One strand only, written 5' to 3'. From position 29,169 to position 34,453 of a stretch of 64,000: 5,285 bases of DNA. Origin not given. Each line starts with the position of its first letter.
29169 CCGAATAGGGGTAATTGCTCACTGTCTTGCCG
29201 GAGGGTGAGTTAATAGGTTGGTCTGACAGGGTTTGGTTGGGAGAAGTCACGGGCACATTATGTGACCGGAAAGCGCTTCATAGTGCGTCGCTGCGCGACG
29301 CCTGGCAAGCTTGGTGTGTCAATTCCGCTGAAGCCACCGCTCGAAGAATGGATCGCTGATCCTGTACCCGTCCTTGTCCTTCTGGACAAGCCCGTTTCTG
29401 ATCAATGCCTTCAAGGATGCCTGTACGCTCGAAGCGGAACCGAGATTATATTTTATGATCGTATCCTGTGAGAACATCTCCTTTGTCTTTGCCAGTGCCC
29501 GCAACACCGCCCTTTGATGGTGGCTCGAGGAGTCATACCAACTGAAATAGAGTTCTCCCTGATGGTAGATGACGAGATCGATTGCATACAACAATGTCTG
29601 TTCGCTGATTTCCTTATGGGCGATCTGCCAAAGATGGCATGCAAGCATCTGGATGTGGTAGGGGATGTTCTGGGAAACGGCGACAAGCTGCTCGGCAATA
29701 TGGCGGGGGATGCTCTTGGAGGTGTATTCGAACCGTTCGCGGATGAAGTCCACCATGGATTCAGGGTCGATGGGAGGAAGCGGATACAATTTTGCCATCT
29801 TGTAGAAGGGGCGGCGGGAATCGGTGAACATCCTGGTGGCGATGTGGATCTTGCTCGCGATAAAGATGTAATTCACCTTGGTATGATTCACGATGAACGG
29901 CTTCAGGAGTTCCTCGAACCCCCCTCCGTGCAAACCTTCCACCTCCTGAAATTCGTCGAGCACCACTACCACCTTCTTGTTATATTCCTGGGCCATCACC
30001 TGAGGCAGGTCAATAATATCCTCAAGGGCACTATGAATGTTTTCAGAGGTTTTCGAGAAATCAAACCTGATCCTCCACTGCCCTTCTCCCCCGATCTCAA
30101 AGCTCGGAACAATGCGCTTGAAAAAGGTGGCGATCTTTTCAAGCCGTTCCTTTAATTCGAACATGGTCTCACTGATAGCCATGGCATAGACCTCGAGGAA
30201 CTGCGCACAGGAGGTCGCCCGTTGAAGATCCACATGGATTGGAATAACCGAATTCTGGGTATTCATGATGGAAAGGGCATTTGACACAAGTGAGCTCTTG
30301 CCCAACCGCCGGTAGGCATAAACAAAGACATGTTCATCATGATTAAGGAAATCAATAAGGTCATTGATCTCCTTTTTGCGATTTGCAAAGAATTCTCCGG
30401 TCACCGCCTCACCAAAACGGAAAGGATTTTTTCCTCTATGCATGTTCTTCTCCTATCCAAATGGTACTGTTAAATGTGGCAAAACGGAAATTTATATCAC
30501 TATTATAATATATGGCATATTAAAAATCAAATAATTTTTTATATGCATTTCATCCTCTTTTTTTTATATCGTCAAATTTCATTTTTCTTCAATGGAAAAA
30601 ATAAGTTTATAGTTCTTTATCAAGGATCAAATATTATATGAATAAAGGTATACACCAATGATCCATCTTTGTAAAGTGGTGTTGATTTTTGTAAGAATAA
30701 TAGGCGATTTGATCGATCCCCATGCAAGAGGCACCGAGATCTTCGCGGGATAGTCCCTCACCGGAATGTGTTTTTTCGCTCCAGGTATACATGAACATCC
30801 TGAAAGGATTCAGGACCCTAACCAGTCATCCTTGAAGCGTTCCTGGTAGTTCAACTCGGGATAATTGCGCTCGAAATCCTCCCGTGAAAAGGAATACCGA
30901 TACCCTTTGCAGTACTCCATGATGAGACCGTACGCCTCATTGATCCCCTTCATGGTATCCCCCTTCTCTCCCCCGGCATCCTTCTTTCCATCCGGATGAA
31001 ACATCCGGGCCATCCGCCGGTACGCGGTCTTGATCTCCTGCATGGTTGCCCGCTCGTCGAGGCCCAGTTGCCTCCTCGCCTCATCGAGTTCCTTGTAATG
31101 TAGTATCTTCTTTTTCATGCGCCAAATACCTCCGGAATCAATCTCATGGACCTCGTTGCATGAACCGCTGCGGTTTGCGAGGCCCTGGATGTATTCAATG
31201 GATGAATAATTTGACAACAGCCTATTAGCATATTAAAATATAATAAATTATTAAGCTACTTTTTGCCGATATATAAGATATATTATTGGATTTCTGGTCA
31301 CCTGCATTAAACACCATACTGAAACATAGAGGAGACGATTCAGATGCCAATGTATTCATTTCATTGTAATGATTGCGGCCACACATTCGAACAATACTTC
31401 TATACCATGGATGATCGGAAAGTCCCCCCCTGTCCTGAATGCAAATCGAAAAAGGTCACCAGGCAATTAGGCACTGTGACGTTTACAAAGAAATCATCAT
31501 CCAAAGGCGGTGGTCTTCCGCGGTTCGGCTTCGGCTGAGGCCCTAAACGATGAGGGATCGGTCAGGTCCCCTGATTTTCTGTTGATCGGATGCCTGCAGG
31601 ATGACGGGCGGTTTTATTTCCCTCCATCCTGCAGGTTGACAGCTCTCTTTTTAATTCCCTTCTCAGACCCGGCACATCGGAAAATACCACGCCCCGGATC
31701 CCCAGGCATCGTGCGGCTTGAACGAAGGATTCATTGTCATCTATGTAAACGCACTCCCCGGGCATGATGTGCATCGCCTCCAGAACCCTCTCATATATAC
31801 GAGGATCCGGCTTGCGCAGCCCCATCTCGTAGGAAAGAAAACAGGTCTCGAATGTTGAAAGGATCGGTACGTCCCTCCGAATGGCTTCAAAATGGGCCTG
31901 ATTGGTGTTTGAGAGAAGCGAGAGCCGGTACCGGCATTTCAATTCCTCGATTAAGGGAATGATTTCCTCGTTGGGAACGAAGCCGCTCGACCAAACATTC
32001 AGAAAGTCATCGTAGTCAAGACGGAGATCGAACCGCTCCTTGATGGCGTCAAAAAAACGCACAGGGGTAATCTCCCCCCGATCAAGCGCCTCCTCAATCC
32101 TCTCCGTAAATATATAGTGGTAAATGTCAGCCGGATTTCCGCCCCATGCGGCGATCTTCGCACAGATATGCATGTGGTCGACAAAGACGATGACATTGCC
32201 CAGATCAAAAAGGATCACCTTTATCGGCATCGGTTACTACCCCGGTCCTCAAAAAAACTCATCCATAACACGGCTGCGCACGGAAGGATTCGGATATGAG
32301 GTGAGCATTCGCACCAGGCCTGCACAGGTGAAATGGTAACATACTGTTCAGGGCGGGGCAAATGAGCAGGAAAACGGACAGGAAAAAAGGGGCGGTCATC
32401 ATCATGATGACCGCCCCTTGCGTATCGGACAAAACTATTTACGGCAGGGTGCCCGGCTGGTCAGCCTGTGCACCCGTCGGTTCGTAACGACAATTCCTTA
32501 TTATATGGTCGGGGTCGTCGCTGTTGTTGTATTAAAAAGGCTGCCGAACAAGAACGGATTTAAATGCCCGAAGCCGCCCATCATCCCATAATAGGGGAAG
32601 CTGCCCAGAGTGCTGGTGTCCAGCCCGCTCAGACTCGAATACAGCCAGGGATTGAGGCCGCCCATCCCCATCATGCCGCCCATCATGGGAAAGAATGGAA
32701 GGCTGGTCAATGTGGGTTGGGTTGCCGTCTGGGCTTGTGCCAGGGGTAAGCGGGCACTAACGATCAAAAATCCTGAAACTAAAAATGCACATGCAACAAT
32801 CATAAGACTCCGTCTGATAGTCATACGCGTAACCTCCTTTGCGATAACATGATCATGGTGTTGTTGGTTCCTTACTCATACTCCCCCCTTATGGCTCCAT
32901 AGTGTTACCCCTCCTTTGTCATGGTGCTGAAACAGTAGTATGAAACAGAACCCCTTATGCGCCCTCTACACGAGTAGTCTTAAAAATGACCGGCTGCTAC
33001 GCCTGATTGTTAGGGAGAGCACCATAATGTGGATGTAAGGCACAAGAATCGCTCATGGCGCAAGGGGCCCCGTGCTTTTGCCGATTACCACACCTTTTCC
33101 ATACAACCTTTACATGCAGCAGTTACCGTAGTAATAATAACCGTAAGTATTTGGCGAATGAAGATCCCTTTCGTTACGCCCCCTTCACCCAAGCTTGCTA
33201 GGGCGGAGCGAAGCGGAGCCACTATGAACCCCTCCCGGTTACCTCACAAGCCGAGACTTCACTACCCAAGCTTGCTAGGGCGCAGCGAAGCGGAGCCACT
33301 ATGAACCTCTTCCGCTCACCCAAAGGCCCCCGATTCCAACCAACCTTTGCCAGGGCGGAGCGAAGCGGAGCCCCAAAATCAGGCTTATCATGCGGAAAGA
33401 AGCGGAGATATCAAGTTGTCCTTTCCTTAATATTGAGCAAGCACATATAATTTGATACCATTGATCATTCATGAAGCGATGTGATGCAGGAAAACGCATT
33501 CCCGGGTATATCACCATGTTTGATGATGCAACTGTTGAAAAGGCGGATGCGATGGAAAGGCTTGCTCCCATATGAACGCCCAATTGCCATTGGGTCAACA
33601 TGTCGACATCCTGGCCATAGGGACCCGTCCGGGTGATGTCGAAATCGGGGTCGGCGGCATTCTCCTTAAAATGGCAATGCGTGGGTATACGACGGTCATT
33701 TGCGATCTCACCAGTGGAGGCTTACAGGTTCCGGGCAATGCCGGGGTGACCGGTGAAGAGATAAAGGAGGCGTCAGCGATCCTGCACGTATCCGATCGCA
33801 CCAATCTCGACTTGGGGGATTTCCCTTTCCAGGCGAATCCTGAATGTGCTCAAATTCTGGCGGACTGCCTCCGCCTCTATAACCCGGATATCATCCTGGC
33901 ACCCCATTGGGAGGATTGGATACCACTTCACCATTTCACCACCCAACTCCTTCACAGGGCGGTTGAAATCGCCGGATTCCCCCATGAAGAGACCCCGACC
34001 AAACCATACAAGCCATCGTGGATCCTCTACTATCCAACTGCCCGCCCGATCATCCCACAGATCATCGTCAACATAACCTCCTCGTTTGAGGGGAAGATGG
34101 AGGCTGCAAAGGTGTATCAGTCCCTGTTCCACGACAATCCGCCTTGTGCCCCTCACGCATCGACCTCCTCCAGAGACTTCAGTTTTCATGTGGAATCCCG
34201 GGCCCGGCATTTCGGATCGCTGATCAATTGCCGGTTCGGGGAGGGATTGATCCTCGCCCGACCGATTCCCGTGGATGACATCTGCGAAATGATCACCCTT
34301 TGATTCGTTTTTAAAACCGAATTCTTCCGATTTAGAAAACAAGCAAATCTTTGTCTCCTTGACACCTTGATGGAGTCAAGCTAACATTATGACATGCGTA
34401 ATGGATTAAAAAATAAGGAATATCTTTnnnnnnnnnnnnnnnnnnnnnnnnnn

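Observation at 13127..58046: Dispersed family of seven secreted aromatic/Gly/Pro-rich low-complexity proteins: candidate uncharacterised extracellular structural system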

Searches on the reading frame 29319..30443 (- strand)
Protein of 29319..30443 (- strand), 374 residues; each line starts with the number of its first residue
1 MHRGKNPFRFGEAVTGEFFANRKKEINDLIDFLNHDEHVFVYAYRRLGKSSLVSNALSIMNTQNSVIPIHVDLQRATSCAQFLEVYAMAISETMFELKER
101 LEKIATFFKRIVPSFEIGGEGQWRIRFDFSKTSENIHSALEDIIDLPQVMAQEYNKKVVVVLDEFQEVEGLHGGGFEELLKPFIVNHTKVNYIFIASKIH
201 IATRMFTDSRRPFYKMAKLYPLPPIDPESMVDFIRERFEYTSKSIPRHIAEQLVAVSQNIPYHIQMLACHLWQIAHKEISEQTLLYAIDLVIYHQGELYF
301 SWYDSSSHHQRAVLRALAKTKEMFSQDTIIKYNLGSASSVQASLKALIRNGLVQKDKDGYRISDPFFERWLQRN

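Call 6: search_protein_families(library=pfam, proteins=[window:29319-30443:-], max_evalue=0.001)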
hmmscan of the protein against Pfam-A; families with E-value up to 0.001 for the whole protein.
window:29319-30443:- (374 aa): 3 families
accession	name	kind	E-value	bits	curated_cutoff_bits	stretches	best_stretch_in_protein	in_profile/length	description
PF01637.24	ATPase_2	-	1.8e-09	38.2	33.2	1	19-264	1-222/225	ATPase domain predominantly from Archaea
PF13173.12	AAA_14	-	2.2e-05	24.9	27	0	127-222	35-123/129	AAA domain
PF13401.12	AAA_22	-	0.00073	20.3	27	0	36-198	5-124/130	AAA domain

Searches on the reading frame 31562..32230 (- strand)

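Call 6: search_protein_families(library=pfam, proteins=[window:31562-32230:-], max_evalue=0.001)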
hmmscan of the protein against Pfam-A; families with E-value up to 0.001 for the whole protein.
window:31562-32230:- (222 aa): 3 families
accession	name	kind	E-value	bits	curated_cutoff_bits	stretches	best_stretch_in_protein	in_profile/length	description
PF00702.32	Hydrolase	-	2.2e-14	54.8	26.4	1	3-177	1-191/191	haloacid dehalogenase-like hydrolase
PF13419.12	HAD_2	-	9e-12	45.9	23.8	1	83-181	77-176/178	Haloacid dehalogenase-like hydrolase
PF13242.12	Hydrolase_like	-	0.00084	19.6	22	0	138-181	2-46/75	HAD-hyrolase-like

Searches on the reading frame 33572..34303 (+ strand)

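Call 7: search_protein_families(library=pfam, proteins=[window:33572-34303:+], max_evalue=0.001)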
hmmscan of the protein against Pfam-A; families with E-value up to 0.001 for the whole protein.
window:33572-34303:+ (243 aa): 1 family
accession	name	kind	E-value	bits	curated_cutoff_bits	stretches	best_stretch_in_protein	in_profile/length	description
PF02585.22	PIG-L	-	6.9e-11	43.2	28.2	1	15-130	2-128/129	GlcNAc-PI de-N-acetylase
